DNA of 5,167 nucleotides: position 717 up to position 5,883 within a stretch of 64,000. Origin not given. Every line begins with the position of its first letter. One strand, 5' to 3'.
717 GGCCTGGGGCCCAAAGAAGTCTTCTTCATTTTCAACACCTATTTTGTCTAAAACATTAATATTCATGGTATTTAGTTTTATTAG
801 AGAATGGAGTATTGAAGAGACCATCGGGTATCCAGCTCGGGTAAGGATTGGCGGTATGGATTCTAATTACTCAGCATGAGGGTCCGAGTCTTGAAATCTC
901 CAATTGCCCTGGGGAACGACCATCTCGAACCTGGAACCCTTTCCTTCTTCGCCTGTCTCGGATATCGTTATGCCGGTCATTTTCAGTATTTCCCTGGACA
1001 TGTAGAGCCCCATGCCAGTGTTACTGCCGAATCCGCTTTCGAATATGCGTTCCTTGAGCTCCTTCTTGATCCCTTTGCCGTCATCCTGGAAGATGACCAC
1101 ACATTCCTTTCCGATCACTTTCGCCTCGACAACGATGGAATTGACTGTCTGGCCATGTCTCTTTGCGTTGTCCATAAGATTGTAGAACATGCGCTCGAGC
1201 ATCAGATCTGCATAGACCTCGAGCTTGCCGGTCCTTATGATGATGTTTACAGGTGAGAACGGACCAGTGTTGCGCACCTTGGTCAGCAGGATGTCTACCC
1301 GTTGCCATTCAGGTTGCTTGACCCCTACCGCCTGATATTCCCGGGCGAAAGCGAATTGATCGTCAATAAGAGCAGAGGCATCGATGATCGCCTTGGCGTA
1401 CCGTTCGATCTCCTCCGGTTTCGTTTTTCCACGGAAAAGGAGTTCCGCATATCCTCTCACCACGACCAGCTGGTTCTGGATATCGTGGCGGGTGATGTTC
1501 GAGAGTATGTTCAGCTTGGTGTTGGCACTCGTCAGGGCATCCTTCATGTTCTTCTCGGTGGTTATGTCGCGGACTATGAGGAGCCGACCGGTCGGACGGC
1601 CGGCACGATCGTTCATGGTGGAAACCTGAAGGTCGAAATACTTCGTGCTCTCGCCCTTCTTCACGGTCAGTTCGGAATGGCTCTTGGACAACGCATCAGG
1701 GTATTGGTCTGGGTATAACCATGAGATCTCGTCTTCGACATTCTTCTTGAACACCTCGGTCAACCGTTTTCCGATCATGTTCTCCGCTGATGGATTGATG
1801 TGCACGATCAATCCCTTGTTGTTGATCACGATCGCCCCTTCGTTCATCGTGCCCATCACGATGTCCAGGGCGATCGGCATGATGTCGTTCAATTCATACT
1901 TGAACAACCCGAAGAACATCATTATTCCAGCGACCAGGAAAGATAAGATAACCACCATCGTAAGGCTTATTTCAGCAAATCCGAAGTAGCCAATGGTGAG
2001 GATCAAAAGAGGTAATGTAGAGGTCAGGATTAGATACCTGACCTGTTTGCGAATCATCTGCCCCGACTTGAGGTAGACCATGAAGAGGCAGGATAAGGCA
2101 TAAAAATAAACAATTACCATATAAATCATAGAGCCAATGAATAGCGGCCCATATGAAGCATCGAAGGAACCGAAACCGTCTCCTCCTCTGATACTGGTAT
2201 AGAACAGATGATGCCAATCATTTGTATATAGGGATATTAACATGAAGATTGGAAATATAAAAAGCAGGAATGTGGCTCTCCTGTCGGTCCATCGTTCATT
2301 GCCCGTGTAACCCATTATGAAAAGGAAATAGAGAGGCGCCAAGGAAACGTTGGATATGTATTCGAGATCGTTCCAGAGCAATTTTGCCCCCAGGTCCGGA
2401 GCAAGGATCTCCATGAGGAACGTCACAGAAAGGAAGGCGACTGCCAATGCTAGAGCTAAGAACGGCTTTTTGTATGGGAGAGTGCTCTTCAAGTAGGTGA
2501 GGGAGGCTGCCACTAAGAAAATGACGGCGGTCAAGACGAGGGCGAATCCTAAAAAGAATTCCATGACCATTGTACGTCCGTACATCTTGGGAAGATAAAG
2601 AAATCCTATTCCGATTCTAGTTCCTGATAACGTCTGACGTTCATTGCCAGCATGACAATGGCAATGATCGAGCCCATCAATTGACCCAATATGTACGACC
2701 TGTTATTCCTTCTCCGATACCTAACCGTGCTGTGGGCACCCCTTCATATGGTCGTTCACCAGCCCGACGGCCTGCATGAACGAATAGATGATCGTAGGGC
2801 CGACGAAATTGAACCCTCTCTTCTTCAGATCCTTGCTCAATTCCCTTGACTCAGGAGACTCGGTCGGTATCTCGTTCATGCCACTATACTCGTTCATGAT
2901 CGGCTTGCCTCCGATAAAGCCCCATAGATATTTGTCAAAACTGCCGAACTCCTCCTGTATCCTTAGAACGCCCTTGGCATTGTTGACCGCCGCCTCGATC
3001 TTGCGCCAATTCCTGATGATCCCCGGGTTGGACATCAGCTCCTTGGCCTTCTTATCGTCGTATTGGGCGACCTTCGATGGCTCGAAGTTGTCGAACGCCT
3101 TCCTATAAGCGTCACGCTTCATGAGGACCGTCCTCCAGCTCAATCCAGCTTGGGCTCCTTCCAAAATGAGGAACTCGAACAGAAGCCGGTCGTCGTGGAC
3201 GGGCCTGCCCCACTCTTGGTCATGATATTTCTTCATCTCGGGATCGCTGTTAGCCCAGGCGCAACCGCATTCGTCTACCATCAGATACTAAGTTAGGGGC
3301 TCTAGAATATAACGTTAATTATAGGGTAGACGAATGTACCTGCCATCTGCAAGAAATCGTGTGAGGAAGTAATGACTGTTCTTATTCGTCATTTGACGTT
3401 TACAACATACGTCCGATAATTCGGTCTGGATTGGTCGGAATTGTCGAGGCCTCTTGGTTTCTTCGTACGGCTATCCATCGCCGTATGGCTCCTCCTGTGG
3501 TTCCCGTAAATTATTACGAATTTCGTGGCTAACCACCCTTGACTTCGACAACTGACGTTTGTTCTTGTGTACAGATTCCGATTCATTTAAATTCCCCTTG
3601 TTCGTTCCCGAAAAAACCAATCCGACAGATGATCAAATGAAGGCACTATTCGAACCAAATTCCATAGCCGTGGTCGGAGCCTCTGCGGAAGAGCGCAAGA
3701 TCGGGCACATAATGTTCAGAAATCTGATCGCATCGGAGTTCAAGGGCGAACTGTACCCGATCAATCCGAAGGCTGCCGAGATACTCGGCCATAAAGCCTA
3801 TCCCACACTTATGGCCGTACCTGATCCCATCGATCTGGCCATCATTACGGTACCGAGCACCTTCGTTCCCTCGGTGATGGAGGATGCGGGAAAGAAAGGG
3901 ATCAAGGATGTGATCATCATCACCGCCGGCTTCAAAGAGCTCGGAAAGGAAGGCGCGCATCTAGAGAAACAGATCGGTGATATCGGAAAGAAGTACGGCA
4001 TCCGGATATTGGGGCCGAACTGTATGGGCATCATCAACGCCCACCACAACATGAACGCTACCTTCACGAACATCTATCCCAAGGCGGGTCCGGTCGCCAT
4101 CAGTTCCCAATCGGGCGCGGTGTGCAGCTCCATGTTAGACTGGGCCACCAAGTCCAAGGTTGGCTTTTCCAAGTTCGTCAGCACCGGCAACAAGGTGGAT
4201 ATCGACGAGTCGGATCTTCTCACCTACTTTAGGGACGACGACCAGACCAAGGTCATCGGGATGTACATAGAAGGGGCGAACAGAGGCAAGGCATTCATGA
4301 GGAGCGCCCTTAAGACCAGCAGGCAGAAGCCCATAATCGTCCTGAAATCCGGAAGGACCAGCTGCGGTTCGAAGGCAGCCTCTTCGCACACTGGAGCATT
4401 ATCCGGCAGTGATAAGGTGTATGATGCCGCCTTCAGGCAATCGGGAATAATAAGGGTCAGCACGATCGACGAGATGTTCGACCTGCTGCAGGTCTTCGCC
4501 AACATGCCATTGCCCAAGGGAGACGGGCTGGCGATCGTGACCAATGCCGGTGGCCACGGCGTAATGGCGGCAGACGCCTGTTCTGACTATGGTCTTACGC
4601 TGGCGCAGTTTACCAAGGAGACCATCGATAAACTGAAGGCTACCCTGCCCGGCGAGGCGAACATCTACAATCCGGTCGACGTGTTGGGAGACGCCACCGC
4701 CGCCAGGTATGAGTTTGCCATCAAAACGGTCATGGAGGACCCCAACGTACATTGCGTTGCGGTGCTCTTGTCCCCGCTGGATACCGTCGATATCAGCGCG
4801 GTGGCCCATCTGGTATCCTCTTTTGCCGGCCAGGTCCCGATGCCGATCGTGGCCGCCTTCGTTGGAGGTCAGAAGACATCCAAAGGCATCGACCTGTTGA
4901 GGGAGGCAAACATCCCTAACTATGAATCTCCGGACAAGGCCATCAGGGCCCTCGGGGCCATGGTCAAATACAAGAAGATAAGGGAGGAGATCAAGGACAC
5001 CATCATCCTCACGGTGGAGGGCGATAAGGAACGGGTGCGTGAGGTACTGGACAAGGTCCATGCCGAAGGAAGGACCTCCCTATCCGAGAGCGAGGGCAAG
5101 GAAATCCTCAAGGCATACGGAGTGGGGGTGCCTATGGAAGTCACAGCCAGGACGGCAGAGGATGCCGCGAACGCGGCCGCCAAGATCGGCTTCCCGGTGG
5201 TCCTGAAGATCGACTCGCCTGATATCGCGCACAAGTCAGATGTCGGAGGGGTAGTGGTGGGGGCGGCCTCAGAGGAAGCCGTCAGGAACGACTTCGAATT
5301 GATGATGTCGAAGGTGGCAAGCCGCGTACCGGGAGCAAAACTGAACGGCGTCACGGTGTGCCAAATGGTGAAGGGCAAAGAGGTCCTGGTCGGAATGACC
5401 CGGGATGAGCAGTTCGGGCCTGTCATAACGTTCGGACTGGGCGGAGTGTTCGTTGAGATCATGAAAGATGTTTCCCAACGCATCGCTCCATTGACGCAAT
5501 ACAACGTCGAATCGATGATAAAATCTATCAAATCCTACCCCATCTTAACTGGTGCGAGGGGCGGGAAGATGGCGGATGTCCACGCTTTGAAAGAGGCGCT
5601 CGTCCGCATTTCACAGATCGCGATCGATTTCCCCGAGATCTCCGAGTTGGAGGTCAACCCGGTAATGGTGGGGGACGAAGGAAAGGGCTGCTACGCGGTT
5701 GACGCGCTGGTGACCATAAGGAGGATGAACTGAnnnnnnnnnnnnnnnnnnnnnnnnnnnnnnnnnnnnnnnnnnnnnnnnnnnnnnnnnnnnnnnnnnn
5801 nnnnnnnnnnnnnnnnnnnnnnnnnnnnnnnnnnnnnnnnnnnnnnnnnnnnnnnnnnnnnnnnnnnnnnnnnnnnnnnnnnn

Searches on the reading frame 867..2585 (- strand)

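Call 84: search_protein_families(library=pfam, proteins=[window:867-2585:-], max_evalue=0.00001)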
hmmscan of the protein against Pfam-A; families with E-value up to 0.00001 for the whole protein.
window:867-2585:- (572 aa): 3 families
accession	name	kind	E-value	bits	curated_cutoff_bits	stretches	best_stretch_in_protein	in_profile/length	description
PF16927.11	HisKA_7TM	-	1.3e-39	136.8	28.6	1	16-237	2-224/224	N-terminal 7TM region of histidine kinase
PF02518.31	HATPase_c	-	4.5e-17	62.9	26.4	1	462-559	5-109/111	Histidine kinase-, DNA gyrase B-, and HSP90-like ATPase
PF00989.32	PAS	-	1.1e-07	32.2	22.6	1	246-341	9-113/113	PAS fold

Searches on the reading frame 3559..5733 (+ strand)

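Call 84: search_protein_families(library=pfam, proteins=[window:3559-5733:+], max_evalue=0.00001)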
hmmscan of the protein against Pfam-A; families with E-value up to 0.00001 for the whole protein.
window:3559-5733:+ (724 aa): 6 families
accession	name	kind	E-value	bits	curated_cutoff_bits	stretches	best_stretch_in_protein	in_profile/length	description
PF13549.11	ATP-grasp_5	-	8.6e-80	267.7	27.6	1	500-720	2-221/221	ATP-grasp domain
PF13607.11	Succ_CoA_lig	-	1.9e-57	193.3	27.4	1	176-313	1-138/138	Succinyl-CoA ligase like flavodoxin domain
PF13380.12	CoA_binding_2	-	1.3e-25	90.6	22.8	1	35-160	2-115/116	CoA binding domain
PF02629.25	CoA_binding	-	2e-14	54.5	22.3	1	32-124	2-97/97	CoA binding domain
PF19045.5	Ligase_CoA_2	-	1e-13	52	23.7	1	325-472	2-155/162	Ligase-CoA domain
PF08442.15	ATP-grasp_2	-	3e-06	27.4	29.5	1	508-703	2-201/202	ATP-grasp domain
